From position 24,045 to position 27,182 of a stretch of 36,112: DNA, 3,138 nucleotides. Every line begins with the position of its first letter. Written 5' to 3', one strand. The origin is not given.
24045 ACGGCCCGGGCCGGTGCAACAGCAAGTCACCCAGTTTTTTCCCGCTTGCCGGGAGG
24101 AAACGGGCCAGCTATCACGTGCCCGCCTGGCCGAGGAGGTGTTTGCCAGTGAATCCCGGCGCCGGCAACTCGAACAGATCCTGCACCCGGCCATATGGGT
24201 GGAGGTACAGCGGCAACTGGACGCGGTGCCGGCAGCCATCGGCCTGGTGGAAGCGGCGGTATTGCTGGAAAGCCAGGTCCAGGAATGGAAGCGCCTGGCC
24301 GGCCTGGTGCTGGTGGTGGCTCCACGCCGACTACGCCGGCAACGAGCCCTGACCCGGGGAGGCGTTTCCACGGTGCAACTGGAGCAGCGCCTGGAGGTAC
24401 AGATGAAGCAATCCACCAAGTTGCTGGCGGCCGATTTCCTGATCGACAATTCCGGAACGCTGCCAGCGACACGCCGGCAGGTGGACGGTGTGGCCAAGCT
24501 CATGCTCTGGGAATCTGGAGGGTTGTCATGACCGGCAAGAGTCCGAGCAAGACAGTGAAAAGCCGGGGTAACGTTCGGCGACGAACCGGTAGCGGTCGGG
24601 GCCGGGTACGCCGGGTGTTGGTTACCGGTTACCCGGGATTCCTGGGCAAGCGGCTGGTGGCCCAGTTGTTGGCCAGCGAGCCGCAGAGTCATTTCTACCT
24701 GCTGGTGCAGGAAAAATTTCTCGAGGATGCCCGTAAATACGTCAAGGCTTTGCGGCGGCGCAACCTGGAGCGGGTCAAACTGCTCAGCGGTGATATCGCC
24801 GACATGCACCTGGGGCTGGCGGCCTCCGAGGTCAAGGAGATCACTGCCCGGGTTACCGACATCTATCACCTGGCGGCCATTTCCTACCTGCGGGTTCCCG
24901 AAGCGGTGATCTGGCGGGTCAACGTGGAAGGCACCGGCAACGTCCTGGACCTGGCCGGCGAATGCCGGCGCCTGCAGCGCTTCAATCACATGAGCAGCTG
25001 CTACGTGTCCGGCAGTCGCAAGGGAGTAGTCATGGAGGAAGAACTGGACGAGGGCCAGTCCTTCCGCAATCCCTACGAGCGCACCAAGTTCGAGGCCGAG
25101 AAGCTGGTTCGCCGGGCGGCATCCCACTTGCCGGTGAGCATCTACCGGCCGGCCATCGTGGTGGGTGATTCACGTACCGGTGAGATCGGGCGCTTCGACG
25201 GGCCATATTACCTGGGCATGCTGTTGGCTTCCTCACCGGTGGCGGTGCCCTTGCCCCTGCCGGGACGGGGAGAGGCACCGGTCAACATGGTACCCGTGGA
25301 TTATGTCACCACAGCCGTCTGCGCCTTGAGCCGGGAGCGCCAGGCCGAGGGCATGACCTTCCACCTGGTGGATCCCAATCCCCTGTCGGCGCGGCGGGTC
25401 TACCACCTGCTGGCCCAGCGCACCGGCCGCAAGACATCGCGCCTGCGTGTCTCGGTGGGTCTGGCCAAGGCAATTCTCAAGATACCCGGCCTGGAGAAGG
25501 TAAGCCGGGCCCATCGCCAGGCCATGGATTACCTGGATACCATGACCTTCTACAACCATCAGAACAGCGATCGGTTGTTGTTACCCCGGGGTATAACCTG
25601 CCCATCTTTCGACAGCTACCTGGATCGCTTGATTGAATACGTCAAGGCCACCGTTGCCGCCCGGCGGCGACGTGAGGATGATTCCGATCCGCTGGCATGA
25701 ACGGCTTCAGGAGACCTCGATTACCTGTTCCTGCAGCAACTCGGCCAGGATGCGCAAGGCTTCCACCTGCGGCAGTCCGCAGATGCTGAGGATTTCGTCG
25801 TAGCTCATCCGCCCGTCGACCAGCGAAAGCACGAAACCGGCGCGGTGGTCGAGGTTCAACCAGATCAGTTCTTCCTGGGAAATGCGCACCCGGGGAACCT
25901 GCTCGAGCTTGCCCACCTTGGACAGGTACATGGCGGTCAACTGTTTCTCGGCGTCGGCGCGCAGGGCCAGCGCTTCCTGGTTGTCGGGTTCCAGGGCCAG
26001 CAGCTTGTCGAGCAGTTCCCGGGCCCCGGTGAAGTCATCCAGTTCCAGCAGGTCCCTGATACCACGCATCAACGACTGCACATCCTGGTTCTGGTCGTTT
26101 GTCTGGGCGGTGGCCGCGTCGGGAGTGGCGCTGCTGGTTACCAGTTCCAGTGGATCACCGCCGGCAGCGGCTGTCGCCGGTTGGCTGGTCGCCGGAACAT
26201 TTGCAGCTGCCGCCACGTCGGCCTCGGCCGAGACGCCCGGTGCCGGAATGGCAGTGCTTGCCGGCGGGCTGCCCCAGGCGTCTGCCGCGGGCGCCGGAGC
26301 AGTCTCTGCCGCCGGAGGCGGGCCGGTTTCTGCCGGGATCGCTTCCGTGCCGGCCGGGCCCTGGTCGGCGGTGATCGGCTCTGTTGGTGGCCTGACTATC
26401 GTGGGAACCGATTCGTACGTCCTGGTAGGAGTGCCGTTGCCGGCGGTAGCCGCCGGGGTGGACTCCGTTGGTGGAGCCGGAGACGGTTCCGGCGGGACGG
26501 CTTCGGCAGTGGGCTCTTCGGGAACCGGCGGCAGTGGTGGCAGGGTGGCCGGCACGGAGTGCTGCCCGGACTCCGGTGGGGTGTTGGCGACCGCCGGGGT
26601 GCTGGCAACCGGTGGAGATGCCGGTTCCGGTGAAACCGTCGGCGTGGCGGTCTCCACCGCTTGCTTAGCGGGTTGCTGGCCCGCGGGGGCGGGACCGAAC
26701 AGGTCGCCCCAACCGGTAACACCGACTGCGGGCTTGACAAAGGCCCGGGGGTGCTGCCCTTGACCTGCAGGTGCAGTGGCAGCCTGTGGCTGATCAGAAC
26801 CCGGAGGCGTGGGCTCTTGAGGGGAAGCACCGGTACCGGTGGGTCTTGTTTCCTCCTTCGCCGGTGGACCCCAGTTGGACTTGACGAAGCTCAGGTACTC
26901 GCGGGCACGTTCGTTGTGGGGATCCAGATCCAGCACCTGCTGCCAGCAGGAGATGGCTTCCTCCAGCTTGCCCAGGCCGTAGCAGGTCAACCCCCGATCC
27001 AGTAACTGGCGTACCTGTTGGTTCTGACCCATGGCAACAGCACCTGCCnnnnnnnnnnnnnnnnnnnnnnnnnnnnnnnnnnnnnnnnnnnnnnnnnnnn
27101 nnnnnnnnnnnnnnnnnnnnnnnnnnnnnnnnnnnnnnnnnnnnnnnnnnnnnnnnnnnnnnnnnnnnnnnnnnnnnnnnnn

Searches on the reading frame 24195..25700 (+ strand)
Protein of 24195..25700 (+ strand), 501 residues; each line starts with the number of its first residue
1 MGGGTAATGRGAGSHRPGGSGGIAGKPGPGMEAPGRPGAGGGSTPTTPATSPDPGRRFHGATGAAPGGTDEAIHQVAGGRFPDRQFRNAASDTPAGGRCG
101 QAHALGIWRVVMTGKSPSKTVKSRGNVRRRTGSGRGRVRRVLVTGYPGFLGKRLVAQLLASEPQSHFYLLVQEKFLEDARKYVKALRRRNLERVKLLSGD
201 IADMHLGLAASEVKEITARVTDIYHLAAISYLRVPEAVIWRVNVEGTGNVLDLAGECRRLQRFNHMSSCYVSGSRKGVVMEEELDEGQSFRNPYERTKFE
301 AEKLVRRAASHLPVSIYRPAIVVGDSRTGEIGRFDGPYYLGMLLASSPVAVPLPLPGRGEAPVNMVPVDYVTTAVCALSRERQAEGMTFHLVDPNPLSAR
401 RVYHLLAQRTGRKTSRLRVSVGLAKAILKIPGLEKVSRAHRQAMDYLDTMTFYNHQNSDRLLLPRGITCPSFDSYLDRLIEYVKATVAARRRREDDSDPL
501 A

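Call 37: search_protein_families(library=pfam, proteins=[window:24195-25700:+], max_evalue=0.001)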
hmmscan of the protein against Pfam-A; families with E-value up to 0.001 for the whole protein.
window:24195-25700:+ (501 aa): 5 families
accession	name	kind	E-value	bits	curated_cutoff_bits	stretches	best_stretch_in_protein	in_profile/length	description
PF07993.18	NAD_binding_4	-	9.8e-50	169.5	20.1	1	143-374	1-257/258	Male sterility protein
PF01370.27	Epimerase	-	4.6e-16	59.4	20.9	1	141-329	1-180/240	NAD dependent epimerase/dehydratase family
PF16363.11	GDP_Man_Dehyd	-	7.1e-14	52.4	27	1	142-308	1-167/332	GDP-mannose 4,6 dehydratase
PF01073.25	3Beta_HSD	-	4.2e-13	49.4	22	1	142-310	1-162/280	3-beta hydroxysteroid dehydrogenase/isomerase family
PF02719.21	Polysacc_synt_2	-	4.4e-05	23.2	20.2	1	141-257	1-118/293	Polysaccharide biosynthesis protein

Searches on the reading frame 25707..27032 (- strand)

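Call 37: search_protein_families(library=pfam, proteins=[window:25707-27032:-], max_evalue=0.001)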
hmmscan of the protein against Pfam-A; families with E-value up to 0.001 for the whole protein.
window:25707-27032:- (441 aa): 10 families
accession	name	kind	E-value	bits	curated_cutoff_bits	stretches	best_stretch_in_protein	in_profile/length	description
PF07719.23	TPR_2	-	3.6e-10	39.6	27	1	10-40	4-34/34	Tetratricopeptide repeat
PF13414.12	TPR_11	-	2.8e-08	33.7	26.8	1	14-45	1-32/42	TPR repeat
PF00515.34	TPR_1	-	1.7e-07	31.2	27.8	1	10-40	4-34/34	Tetratricopeptide repeat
PF14853.12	Fis1_TPR_C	-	1.8e-07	31.7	25.3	1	331-366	14-49/53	Fis1 C-terminal tetratricopeptide repeat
PF13432.12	TPR_16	-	2.2e-07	31.7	32.7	0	326-362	5-41/65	Tetratricopeptide repeat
PF13428.12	TPR_14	-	3.6e-06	27.6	23.5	0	328-360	11-43/44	Tetratricopeptide repeat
PF13371.12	TPR_9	-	9.3e-06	26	35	0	6-44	28-66/73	Tetratricopeptide repeat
PF14863.12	Alkyl_sulf_dimr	-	2.7e-05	25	26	0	303-367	54-118/139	Alkyl sulfatase dimerisation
PF13181.12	TPR_8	-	0.00071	20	25.7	0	13-40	7-34/34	Tetratricopeptide repeat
PF14559.12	TPR_19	-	0.00081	20.1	25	0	328-361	1-34/68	Tetratricopeptide repeat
